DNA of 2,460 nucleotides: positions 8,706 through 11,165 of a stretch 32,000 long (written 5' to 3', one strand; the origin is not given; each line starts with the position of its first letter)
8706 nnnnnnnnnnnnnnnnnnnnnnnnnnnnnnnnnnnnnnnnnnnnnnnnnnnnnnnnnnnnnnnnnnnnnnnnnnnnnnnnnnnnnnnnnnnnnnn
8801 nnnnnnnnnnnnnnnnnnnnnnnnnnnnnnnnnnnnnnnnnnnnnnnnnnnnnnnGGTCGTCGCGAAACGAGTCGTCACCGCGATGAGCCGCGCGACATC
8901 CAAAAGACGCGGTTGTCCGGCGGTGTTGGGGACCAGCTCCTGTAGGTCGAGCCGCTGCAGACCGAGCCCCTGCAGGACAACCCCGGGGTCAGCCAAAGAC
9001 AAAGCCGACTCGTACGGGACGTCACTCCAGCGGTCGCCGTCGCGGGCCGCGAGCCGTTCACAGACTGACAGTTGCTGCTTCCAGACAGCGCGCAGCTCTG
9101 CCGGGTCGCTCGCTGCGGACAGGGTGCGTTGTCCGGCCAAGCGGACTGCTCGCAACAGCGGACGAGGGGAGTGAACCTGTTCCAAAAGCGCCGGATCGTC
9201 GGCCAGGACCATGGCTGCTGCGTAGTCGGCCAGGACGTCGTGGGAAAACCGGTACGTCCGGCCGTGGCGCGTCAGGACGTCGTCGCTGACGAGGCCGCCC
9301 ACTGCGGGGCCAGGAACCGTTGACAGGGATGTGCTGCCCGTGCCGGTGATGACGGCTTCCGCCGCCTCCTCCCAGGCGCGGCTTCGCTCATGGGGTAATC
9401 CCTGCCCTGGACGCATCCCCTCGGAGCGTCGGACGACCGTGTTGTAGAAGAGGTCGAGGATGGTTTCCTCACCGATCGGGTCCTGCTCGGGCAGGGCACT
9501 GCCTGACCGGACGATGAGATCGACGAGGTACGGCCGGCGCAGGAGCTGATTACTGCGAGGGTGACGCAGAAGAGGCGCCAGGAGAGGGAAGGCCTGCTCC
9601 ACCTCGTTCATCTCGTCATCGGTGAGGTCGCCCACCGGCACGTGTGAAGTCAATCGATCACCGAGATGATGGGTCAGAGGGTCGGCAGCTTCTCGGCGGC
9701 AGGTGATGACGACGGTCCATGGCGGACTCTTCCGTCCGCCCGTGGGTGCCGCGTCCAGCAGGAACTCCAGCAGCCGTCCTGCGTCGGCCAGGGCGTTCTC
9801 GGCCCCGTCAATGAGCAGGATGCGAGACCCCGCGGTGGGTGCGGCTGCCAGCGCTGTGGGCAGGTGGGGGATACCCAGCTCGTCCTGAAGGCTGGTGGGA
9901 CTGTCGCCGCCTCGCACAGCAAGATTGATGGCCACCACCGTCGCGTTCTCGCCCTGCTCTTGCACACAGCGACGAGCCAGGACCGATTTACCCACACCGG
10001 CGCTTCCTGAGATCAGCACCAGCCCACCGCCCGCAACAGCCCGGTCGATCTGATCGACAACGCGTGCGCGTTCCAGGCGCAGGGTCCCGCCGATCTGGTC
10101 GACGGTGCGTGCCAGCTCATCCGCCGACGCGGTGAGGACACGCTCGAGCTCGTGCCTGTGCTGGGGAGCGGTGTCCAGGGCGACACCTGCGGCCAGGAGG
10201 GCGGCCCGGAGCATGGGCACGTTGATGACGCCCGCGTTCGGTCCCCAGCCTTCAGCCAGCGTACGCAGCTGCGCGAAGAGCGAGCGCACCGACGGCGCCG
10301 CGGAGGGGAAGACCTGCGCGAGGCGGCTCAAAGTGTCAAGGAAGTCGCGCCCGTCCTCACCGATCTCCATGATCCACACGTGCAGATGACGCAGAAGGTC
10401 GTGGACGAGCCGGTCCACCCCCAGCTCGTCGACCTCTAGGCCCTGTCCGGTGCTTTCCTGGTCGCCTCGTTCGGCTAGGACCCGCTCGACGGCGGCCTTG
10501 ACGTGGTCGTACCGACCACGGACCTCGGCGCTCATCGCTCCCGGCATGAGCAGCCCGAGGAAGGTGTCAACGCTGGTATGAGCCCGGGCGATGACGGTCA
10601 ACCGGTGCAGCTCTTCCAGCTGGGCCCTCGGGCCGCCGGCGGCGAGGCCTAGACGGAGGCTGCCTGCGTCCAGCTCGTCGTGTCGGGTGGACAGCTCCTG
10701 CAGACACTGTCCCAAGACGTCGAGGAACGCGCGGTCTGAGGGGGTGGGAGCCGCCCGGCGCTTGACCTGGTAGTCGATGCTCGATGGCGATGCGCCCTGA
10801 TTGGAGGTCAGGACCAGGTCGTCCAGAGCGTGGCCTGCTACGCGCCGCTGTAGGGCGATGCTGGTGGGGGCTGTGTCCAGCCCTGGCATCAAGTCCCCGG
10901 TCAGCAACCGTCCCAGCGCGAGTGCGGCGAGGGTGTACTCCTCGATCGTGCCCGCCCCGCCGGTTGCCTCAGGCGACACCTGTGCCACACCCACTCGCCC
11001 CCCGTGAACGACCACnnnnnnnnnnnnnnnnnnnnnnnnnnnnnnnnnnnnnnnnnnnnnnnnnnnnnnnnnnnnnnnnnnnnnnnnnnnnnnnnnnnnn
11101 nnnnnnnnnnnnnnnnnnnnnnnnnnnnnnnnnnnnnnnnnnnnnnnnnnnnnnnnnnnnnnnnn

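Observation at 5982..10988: Giant NACHT-like STAND NTPase with a nuclease-like N-terminal module that may lack one catalytic acid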

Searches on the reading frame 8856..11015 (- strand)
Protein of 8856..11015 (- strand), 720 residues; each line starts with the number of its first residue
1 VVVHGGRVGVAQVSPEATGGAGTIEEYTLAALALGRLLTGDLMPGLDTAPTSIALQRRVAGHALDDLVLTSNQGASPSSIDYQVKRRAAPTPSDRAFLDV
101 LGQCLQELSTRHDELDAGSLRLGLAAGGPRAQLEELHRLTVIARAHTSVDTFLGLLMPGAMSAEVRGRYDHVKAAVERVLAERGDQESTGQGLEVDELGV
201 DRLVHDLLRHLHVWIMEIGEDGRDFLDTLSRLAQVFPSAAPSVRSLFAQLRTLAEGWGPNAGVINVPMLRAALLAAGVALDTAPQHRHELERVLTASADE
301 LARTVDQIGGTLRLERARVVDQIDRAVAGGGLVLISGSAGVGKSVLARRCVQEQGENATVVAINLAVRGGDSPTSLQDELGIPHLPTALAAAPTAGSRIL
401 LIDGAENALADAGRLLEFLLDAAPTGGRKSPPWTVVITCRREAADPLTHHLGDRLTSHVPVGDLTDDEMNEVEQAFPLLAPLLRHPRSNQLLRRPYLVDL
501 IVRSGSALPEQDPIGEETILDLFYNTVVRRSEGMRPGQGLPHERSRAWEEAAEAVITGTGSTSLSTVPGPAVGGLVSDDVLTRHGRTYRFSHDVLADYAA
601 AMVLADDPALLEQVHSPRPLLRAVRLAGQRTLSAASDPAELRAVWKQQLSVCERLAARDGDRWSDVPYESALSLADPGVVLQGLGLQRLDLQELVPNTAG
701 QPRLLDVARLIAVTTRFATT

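Call 28: predict_structure(alignment_id=A3)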
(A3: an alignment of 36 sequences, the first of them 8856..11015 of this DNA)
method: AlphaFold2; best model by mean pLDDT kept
length: 720 residues; sequences in the alignment: 36
mean_pLDDT: 88.7   pTM: 0.87
mean pLDDT of the five models: 88.7, 87.2, 86.1, 85.9, 85.8
residues with pLDDT >= 90: 545; 70-90: 106; 50-70: 31; < 50: 38
segments of 3 or more residues with pLDDT < 50: 1-19, 188-191, 689-698, 716-720
pLDDT, mean of each block of 10 residues (from residue 1): 38 45 85 96 94 78 77 89 94 95 92 93 94 97 96 94 96 96 65 66 96 94 95 91 94 91 91 94 93 95 91 96 97 96 96 94 86 90 93 95 90 91 85 95 93 96 97 96 93 96 87 92 93 77 96 91 94 95 91 95 95 89 96 95 94 93 94 92 74 48 81 49
secondary structure, 60 per line:
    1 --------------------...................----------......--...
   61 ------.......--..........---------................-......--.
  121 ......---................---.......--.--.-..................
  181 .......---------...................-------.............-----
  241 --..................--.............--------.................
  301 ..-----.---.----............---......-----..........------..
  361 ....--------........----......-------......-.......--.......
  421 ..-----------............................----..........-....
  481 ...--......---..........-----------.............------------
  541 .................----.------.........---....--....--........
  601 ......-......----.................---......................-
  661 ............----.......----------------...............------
elements in order (helices of 4 or more, strands of 3 or more residues): H21-39 E50-55 E67-73 E76-85 H95-110 H112-117 E120-126 H130-145 H149-155 H163-187 H197-210 E211-215 H223-235 H243-260 E263-265 H266-275 H284-302 H317-328 E332-337 H343-352 E359-364 H373-380 H385-390 E398-403 H405-411 H414-422 E434-440 H441-454 E455-461 H466-475 H477-483 H486-491 H495-504 H516-528 H541-557 H569-577 E581-584 E587-590 H593-606 H608-613 H618-634 H638-659 H661-672 H677-683 H700-714

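Call 32: fold_search(model_id=the predicted structure, library=pdb)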
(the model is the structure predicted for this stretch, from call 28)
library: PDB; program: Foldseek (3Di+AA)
matches with E <= 10: 1287; with E <= 0.001: 181
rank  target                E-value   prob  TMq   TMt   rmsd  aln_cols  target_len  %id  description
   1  8dgf_B                1.6e-12  1.00  0.27  0.14  22.5       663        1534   11  Avs4 bound to phage PhiV-1 portal (released 2022-08-03)
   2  8dgf_A                3.3e-11  1.00  0.27  0.14  23.3       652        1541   12  Avs4 bound to phage PhiV-1 portal (released 2022-08-03)
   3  8dgc_B                4.2e-10  1.00  0.24  0.10  23.7       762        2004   15  Avs3 bound to phage PhiV-1 terminase (released 2022-08-03)
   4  9hg4                  4.1e-08  1.00  0.37  0.53   6.3       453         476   14  NACHT domain of NLRP3 in complex with DFV890 (released 2025-03-19)
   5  4kxf_L                6.2e-08  1.00  0.33  0.27   8.3       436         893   15  Crystal structure of NLRC4 reveals its autoinhibition mechanism (released 2013-07-24)
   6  4kxf_H                6.8e-08  1.00  0.36  0.30   8.6       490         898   16  Crystal structure of NLRC4 reveals its autoinhibition mechanism (released 2013-07-24)
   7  4kxf_P                8.9e-08  1.00  0.36  0.30   8.9       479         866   15  Crystal structure of NLRC4 reveals its autoinhibition mechanism (released 2013-07-24)
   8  7wbu                  1.1e-07  1.00  0.38  0.32   6.3       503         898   11  Cryo-EM structure of bovine NLRP9 (released 2022-04-06)
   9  8ri2                  1.5e-07  1.00  0.34  0.48   5.9       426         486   14  Crystal structure of NLRP3 in complex with inhibitor NP3-562 (released 2024-01-17)
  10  9zjs_A                4.9e-07  1.00  0.23  0.16  23.2       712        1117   10  Human sterile alpha motif domain-containing protein 9 (SAMD9), asymmetric dimer "shell" shape (released 2026-02-25)
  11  2a5y_B                6.8e-07  1.00  0.23  0.31  18.4       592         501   14  Structure of a CED-4/CED-9 complex (released 2005-10-11)
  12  9zjr                  7.5e-07  1.00  0.23  0.16  23.3       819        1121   11  Human sterile alpha motif domain-containing protein 9 (SAMD9), monomer (released 2026-02-25)
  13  7wbt_A                9.9e-07  1.00  0.38  0.31   7.1       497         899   13  Crystal structure of bovine NLRP9 (released 2022-04-06)
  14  5irl                  1.4e-06  1.00  0.37  0.36   7.6       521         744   12  Crystal structure of rabbit NOD2 SER mutant in an ADP-bound state (released 2016-06-29)
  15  8jol_B                1.9e-06  1.00  0.21  0.29  17.7       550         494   14  cryo-EM structure of the CED-4/CED-3 holoenzyme (released 2023-06-28)
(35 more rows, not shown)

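Call 79: fold_search(model_id=the predicted structure, library=viral)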
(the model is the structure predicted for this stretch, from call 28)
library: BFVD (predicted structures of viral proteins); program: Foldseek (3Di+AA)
matches with E <= 10: 754; with E <= 0.001: 53
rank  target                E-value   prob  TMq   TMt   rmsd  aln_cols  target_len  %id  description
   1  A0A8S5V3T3            9.0e-08  1.00  0.20  0.18  26.2       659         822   12  NLR family CARD domain-containing protein-inhibition, Muti-domain, Innate Immunity, Phosphorylation [Siphoviridae sp. cteDy1]
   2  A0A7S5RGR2            3.3e-07  1.00  0.17  0.12  23.0       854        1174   11  (no name in the UniProt tables at hand)
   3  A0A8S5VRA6            1.8e-06  1.00  0.17  0.20  31.5       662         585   15  (no name in the UniProt tables at hand)
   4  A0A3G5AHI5            5.3e-06  1.00  0.25  0.33  19.8       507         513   14  Uncharacterized protein [Sylvanvirus sp.]
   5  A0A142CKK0            5.8e-06  1.00  0.19  0.16  27.0       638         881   13  (no name in the UniProt tables at hand)
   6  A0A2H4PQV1            6.6e-06  1.00  0.25  0.40  23.2       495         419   10  (no name in the UniProt tables at hand)
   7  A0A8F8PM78            2.9e-05  1.00  0.19  0.15  22.8       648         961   13  AAA-ATPase, SpoVK/Ycf46/Vps4 family [Clandestinovirus]
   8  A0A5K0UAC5            5.3e-05  1.00  0.18  0.18  17.9       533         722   10  AAA+ ATPase domain-containing protein [Yasminevirus sp. GU-2018]
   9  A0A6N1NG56            5.5e-05  1.00  0.16  0.19  16.8       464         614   10  Vesicle-fusion atpase [Tupanvirus deep ocean]
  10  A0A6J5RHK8            7.3e-05  1.00  0.15  0.27  18.1       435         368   12  AAA domain containing protein [uncultured Caudovirales phage]
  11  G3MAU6                7.3e-05  1.00  0.14  0.26  20.9       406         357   12  Gp566 [Bacillus phage G]
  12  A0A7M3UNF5            8.4e-05  1.00  0.19  0.33  22.6       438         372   10  ATPase AAA-type core domain-containing protein [Pyramimonas orientalis virus 01B]
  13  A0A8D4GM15            1.2e-04  0.77  0.14  0.12  27.5       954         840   10  (no name in the UniProt tables at hand)
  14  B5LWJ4                1.4e-04  1.00  0.19  0.36  15.4       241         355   16  Putative ATPase [Feldmannia species virus]
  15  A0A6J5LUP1            1.5e-04  1.00  0.16  0.25  22.7       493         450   14  COG0714 MoxR-like ATPases [uncultured Caudovirales phage]
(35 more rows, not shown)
